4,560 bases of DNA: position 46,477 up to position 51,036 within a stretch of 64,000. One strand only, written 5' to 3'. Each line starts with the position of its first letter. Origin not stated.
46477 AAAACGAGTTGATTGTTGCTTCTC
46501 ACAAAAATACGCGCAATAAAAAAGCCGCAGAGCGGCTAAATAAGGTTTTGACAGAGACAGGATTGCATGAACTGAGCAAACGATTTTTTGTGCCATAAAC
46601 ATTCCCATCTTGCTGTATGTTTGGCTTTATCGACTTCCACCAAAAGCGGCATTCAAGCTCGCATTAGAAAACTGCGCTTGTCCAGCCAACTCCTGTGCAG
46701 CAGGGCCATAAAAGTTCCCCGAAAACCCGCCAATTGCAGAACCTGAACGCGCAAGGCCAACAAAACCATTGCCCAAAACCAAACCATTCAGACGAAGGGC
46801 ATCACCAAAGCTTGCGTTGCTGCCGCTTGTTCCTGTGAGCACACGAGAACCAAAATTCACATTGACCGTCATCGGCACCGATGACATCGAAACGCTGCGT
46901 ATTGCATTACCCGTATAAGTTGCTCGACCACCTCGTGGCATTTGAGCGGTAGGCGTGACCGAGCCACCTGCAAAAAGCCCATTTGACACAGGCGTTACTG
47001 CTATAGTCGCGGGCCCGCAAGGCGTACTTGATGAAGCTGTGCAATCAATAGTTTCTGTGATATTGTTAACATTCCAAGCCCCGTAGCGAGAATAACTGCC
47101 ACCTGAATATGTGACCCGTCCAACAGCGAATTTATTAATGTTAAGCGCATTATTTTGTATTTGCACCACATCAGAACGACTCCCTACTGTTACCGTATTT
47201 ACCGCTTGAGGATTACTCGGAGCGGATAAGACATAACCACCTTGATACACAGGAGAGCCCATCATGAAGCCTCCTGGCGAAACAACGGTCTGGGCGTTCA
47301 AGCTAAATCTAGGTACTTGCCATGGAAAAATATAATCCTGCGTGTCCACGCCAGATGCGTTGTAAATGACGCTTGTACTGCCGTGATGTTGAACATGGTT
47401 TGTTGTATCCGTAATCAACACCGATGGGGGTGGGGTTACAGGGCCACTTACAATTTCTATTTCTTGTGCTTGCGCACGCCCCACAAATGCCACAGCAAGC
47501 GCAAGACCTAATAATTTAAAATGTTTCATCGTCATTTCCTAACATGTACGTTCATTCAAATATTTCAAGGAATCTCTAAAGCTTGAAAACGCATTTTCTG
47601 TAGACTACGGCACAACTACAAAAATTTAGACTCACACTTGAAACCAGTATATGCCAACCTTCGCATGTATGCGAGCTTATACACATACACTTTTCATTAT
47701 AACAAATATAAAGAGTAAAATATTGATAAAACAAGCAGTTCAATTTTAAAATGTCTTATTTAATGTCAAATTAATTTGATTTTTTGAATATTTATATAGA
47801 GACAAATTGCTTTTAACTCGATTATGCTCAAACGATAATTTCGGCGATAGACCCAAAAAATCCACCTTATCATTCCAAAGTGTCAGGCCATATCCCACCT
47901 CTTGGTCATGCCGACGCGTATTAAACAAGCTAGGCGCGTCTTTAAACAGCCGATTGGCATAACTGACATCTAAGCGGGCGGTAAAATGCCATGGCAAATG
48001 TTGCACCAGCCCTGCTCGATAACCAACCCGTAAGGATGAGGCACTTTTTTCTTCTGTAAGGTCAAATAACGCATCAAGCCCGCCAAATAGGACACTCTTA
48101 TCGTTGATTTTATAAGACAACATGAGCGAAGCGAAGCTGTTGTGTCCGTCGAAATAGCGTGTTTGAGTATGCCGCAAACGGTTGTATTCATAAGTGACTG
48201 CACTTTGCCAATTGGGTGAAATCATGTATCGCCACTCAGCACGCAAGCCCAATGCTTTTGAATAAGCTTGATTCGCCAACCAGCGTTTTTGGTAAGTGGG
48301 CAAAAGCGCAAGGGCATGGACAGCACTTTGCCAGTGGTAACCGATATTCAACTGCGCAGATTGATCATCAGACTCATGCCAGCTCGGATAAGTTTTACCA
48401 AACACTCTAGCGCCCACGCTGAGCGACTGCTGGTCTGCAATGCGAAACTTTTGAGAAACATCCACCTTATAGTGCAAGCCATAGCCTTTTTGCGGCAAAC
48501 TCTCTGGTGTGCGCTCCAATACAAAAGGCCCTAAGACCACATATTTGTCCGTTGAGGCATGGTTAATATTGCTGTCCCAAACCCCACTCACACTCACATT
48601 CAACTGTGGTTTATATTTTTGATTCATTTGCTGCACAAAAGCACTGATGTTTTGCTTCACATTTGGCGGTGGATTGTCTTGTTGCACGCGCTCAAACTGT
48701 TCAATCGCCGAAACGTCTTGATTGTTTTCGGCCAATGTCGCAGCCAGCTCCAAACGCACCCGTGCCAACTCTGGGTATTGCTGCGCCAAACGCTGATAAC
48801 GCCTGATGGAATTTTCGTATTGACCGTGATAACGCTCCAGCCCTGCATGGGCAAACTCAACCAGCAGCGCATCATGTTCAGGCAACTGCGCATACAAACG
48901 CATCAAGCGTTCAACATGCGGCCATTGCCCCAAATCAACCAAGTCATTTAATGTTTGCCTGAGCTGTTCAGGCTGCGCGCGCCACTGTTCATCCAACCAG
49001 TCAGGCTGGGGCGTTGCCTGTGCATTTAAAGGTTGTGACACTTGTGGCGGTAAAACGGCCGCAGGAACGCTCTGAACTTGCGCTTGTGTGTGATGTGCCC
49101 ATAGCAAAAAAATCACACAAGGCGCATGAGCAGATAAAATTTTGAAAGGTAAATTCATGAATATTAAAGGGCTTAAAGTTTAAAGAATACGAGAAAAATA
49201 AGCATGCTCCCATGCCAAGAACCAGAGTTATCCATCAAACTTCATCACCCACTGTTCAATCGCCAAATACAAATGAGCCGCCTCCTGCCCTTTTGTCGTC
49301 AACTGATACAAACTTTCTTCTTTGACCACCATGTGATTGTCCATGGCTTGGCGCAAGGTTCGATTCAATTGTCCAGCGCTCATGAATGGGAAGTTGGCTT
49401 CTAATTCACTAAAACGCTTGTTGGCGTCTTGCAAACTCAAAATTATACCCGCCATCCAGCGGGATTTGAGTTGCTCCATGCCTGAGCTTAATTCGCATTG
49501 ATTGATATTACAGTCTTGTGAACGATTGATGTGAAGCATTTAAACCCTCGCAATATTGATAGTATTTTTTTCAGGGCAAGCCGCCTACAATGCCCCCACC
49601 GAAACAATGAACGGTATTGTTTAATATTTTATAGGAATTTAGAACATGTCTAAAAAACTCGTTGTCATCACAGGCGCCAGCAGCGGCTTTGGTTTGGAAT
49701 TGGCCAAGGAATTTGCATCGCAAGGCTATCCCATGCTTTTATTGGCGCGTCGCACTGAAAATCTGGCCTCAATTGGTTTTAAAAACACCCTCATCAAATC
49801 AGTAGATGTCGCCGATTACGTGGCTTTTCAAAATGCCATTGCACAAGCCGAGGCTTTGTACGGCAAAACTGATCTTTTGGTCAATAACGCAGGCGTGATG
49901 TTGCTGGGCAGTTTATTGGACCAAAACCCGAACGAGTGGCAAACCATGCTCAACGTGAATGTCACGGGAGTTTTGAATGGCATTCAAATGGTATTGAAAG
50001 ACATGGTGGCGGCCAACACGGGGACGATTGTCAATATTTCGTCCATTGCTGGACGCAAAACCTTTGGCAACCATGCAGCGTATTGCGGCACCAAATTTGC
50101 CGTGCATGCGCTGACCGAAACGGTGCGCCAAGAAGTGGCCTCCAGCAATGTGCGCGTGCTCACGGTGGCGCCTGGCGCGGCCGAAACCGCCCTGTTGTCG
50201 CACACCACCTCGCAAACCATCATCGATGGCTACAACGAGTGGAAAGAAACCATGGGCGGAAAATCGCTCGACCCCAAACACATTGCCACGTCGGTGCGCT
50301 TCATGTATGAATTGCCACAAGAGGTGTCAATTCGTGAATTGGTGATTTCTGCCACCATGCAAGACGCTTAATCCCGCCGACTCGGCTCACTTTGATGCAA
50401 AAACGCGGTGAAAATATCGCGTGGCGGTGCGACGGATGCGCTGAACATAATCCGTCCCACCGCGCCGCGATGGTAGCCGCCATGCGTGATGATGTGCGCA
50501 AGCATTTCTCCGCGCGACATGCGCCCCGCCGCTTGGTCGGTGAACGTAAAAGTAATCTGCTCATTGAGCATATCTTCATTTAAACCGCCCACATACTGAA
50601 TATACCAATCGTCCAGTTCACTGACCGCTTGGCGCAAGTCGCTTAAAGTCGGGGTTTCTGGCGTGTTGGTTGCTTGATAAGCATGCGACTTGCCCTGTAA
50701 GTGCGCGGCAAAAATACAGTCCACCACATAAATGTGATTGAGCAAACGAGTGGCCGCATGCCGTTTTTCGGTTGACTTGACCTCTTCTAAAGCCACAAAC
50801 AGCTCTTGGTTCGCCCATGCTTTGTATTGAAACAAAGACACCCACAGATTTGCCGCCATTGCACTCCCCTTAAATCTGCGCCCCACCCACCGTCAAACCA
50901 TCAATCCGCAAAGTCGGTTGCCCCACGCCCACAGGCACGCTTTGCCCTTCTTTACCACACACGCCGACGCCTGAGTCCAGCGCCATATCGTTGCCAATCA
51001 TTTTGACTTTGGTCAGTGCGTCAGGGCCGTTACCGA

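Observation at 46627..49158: Stand-alone Slam (type XI secretion) translocon with a non-lipidated, hemophilin/TbpB-barrel cargo and no adjacent TonB-dependent receptor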

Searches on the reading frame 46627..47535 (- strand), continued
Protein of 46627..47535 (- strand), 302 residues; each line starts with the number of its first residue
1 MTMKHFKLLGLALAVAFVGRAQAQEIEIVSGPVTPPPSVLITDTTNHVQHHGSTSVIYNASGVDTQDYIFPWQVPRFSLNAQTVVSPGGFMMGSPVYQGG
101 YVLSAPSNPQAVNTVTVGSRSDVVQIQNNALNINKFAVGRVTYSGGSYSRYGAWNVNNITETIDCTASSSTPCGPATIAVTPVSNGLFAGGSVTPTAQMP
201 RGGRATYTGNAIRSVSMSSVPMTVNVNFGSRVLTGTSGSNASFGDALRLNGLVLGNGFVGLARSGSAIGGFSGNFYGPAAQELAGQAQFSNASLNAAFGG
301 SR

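Call 62: predict_structure(protein=window:46630-47466:-)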
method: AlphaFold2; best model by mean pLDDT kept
length: 279 residues; sequences in the alignment: 1
mean_pLDDT: 38.8   pTM: 0.35
mean pLDDT of the five models: 38.8, 32.3, 32.1, 32.0, 31.4
residues with pLDDT >= 90: 0; 70-90: 0; 50-70: 69; < 50: 210
segments of 3 or more residues with pLDDT < 50: 1-118, 158-168, 188-194, 207-209, 214-279
pLDDT, mean of each block of 10 residues (from residue 1): 32 28 27 28 27 27 25 28 30 33 33 45 57 55 59 53 41 60 51 48 49 46 37 34 33 35 34 31
secondary structure, 60 per line:
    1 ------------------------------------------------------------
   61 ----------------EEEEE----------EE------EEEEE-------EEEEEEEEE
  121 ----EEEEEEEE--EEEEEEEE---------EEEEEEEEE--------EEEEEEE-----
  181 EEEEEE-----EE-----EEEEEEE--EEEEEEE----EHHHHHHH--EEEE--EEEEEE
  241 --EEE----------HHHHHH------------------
elements in order: E77-81 E100-104 E112-120 E125-132 E135-142 E152-160 E169-175 E181-186 E199-205 E208-214 H220-226 E229-232 E235-240 E243-245 H256-261

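Call 66: search_protein_families(library=pfam, proteins=[P0004], max_evalue=0.001)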
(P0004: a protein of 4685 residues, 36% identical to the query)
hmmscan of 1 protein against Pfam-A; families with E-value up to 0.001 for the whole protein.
P0004 (4685 aa): 5 families
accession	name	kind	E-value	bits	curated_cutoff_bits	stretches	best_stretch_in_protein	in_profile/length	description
PF01298.24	TbpB_B_D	-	9.1e-58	194.7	26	0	197-354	2-126/126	C-lobe and N-lobe beta barrels of Tf-binding protein B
PF08794.16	FHBP_C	-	1.1e-19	71.5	28.1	0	309-328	77-96/97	Factor H binding protein, C-terminal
PF06688.16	DUF1187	-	5.5e-06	27.1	20.7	0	750-780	19-49/61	Protein of unknown function (DUF1187)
PF01144.29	CoA_trans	-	0.00018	21.4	23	0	344-373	17-46/217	Coenzyme A transferase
PF21628.3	Gp10-like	-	0.00034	21.3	27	0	476-500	63-87/98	Major coat protein-like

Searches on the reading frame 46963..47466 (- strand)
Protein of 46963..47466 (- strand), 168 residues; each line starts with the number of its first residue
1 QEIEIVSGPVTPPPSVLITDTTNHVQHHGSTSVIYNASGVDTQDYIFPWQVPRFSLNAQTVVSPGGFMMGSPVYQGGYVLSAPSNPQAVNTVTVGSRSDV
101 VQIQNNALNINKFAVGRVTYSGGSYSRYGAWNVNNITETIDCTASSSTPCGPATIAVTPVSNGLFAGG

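Call 33: search_protein_families(library=pfam, proteins=[window:46963-47466:-], max_evalue=10)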
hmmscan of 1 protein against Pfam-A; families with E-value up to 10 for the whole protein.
seq(168 aa): 0 families

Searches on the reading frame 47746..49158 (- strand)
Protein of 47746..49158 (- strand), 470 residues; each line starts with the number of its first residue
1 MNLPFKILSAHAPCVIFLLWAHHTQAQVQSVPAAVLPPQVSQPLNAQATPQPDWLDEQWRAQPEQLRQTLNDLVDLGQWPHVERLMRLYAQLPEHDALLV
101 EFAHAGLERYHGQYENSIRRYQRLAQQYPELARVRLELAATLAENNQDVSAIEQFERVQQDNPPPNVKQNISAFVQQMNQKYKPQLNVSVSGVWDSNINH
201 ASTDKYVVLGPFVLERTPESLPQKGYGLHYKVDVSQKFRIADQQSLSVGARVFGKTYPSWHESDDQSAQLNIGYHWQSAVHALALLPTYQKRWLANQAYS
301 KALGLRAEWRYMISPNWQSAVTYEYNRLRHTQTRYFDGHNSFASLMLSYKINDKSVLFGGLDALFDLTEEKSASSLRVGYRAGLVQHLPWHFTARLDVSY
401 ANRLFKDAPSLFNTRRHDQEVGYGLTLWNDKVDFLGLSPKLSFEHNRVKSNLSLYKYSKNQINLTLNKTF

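Call 3: search_protein_families(library=pfam, proteins=[window:47746-49158:-], max_evalue=0.01)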
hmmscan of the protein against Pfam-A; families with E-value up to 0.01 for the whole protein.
window:47746-49158:- (470 aa): 6 families
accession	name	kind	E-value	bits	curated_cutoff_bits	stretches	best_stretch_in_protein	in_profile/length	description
PF04575.19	SlipAM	-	4e-63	214.1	22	1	185-470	2-288/288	Surface lipoprotein assembly modifier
PF24575.1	TPR_Slam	-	4.8e-25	88.4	35.2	1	57-155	6-104/104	Surface lipoprotein assembly modifier, N-terminal TPR repeats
PF14559.12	TPR_19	-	2e-05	25.3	25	1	112-168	5-62/68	Tetratricopeptide repeat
PF13432.12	TPR_16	-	0.0002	22.2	32.7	1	104-162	3-61/65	Tetratricopeptide repeat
PF13174.12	TPR_6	-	0.0023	18.9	26.3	0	110-130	12-32/33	Tetratricopeptide repeat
PF04338.18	DUF481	-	0.005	17.3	21.1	0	315-443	28-135/210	Protein of unknown function, DUF481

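Call 4: search_protein_families(library=ncbifam, proteins=[window:47746-49158:-], max_evalue=0.01)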
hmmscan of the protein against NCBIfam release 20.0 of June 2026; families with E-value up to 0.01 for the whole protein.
window:47746-49158:- (470 aa): 2 families
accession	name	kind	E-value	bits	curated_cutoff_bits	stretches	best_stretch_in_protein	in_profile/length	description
TIGR03939.1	PGA_TPR_OMP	equivalog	4.3e-06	25.2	366.65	1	51-188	38-176/800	poly-beta-1,6 N-acetyl-D-glucosamine export porin PgaA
NF007468.0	PRK10049.1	equivalog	0.00016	20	1043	1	39-207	41-209/817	poly-beta-1,6 N-acetyl-D-glucosamine export porin PgaA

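Call 10: find_related_loci(query=window:47746-49158:-, collection=genome_contigs, flank=8000)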
Query window:47746-49158:- (470 aa) in genome_contigs; peptide patterns used: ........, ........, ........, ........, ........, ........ (x = any residue, [..] = any of these).
30 stretches matched a pattern, but none encodes a relative of the query by tblastn (E <= 1e-3).

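Call 11: find_homologous_proteins(query=window:47746-49158:-, max_evalue=1e-10)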
Query window:47746-49158:- (470 aa): 2 proteins with E <= 1e-10 among 8000 candidates.
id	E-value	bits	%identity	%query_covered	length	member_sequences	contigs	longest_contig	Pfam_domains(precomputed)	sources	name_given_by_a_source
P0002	9.9e-292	986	100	92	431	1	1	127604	PF24575.2,PF04575.20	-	-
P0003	5.6e-87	311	37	93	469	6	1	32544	PF14559.13,PF24575.2,PF04575.20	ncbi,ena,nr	ncbi:MAG: porin family protein [Sulfurovaceae bacterium]|nr:porin family protein [Sulfurovaceae bact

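Call 13: find_encoding_contigs(protein=P0003, flank=10000, max_places=4)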
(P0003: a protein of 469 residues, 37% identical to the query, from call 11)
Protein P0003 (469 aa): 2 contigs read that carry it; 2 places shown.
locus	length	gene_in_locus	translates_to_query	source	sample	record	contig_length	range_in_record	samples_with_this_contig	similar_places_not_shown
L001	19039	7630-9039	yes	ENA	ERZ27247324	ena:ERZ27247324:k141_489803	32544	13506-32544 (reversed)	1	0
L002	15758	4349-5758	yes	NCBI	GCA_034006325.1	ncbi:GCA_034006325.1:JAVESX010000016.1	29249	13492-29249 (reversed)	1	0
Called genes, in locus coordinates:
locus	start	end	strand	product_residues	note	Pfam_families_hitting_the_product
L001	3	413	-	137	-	?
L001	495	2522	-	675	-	PF10136:SpecificRecomb, PF01226:Form_Nir_trans (weak)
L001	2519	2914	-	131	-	PF09622:DUF2391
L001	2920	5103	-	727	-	PF00141:peroxidase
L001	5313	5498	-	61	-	-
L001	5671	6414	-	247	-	PF13407:Peripla_BP_4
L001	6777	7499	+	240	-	PF01298:TbpB_B_D, PF08794:FHBP_C (faint)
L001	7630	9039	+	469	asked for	PF24575:TPR_Slam, PF14559:TPR_19 (weak), PF04575:SlipAM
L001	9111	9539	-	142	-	PF01042:Ribonuc_L-PSP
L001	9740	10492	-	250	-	PF00106:adh_short, PF01370:Epimerase (faint), PF08659:KR, PF23441:SDR, PF13561:adh_short_C2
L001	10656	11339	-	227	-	PF00440:TetR_N, PF13972:TetR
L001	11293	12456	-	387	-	PF01494:FAD_binding_3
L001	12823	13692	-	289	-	PF00892:EamA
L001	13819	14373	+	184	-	PF00719:Pyrophosphatase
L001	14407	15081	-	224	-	PF01520:Amidase_3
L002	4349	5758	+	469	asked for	PF24575:TPR_Slam, PF14559:TPR_19 (weak), PF04575:SlipAM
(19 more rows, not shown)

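Call 32: search_solved_structures(query=window:47746-49155:-, max_evalue=1)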
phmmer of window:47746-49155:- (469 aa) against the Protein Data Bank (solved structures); distinct sequences matched with E-value up to 1: 5.
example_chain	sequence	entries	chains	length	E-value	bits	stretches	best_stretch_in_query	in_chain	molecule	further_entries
1w3b_A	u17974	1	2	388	0.14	14.2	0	101-156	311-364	UDP-N-ACETYLGLUCOSAMINE--PEPTIDE N-ACETYLGLUCOSAMINYLTRANSFERASE 110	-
6eou_A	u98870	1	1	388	0.14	14.2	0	101-156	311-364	UDP-N-acetylglucosamine--peptide N-acetylglucosaminyltransferase 110 kDa subunit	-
8os1_B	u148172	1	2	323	0.3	13.1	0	108-171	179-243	Peroxisome targeting signal 1 receptor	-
4ani_A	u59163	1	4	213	0.6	12.1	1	33-133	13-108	PROTEIN GRPE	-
3l4q_C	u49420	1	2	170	0.88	11.5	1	99-181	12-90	Phosphatidylinositol 3-kinase regulatory subunit beta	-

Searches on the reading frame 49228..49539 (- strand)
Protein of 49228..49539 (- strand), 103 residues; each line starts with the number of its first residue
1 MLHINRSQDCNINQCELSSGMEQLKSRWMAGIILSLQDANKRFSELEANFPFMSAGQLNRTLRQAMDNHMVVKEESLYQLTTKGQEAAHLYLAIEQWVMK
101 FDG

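Call 3: search_protein_families(library=pfam, proteins=[window:49228-49539:-], max_evalue=0.01)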
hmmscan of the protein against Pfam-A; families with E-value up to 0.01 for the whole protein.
window:49228-49539:- (103 aa): 4 families
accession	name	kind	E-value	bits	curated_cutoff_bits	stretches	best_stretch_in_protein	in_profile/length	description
PF01638.23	HxlR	-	1.8e-09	37.7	20.8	1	24-101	2-86/91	HxlR-like helix-turn-helix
PF24038.1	DUF7347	-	0.00068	20.3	27.6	1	35-88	19-74/77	Domain of unknown function (DUF7347)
PF14947.12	HTH_45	-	0.001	19.5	25.5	1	53-91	31-69/77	Winged helix-turn-helix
PF25213.1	HVO_A0261_N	-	0.0036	17.6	35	1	56-92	39-75/86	HVO_A0261 N-terminal domain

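Call 4: search_protein_families(library=ncbifam, proteins=[window:49228-49539:-], max_evalue=0.01)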
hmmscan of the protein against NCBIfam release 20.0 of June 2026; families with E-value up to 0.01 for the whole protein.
window:49228-49539:- (103 aa): 1 family
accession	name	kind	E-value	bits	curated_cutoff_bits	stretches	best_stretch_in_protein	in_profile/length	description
NF053610.1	Sso10a_fam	subfamily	0.0011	19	60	0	53-86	29-62/64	Sso10a family chromatin protein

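Call 50: find_homologous_proteins(query=window:49228-49539:-, max_evalue=0.00001)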
Query window:49228-49539:- (103 aa): 2 proteins with E <= 0.00001 among 2 candidates.
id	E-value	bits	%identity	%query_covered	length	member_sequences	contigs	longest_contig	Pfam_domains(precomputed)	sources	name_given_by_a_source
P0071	5.7e-62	224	100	100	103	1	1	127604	PF01638.24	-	-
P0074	7.3e-41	156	68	100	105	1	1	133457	PF01638.24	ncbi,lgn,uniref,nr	ncbi:winged helix-turn-helix transcriptional regulator [Hydromonas duriensis]|uniref:HxlR family tra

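Call 51: find_encoding_contigs(protein=P0074, flank=10000, max_places=3)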
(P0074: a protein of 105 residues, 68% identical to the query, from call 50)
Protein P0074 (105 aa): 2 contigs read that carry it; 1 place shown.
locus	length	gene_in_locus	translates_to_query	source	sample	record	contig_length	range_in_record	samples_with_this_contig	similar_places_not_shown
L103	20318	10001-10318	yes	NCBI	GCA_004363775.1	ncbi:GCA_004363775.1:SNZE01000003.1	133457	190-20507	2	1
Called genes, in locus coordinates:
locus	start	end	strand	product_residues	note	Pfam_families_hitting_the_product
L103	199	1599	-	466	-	-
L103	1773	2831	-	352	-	PF09935:DUF2167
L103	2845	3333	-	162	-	PF09335:VTT_dom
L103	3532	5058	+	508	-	PF00291:PALP, PF00585:Thr_dehydrat_C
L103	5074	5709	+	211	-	PF23023:Anti-Pycsar_Apyc1 (weak), PF00753:Lactamase_B, PF12706:Lactamase_B_2 (weak)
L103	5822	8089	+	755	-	PF03709:OKR_DC_1_N, PF01276:OKR_DC_1, PF01041:DegT_DnrJ_EryC1 (faint), PF03711:OKR_DC_1_C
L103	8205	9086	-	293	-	PF08450:SGL, PF01436:NHL (faint)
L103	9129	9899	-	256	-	PF00106:adh_short, PF08659:KR, PF13561:adh_short_C2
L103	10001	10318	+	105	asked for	PF01638:HxlR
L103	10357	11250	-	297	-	PF06325:PrmA, PF05175:MTS, PF13489:Methyltransf_23, PF13649:Methyltransf_25, PF13847:Methyltransf_31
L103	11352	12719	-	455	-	PF00289:Biotin_carb_N, PF02786:CPSase_L_D2, PF02222:ATP-grasp, PF07478:Dala_Dala_lig_C (weak), PF02785:Biotin_carb_C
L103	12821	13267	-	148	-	PF00364:Biotin_lipoyl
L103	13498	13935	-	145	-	PF01220:DHquinase_II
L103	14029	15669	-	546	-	PF28550:DUF8436, PF07992:Pyr_redox_2 (faint), PF03486:HI0933_like (faint), PF01266:DAO (weak), PF21688:FAD-depend_C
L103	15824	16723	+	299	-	PF00892:EamA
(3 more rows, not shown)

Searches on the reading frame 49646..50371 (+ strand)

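Call 3: search_protein_families(library=pfam, proteins=[window:49646-50371:+], max_evalue=0.01)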
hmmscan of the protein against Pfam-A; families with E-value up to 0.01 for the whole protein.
window:49646-50371:+ (241 aa): 3 families
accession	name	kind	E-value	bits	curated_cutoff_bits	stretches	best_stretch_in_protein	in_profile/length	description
PF00106.31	adh_short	-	1.3e-49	168.8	26.6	1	4-188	1-191/195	short chain dehydrogenase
PF13561.12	adh_short_C2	-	4.3e-34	118.6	27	1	10-220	1-216/236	Enoyl-(Acyl carrier protein) reductase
PF08659.16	KR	-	1.3e-10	41.9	22.6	1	6-164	3-167/180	KR domain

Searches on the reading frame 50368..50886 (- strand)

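Call 3: search_protein_families(library=pfam, proteins=[window:50368-50886:-], max_evalue=0.01)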
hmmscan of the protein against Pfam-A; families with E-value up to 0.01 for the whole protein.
window:50368-50886:- (172 aa): 2 families
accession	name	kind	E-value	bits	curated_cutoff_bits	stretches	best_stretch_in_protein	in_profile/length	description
PF05163.17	DinB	-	7.2e-15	55.8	23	1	17-164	7-159/165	DinB family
PF12867.12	DinB_2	-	2.6e-10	41.3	24.8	1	47-141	34-126/128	DinB superfamily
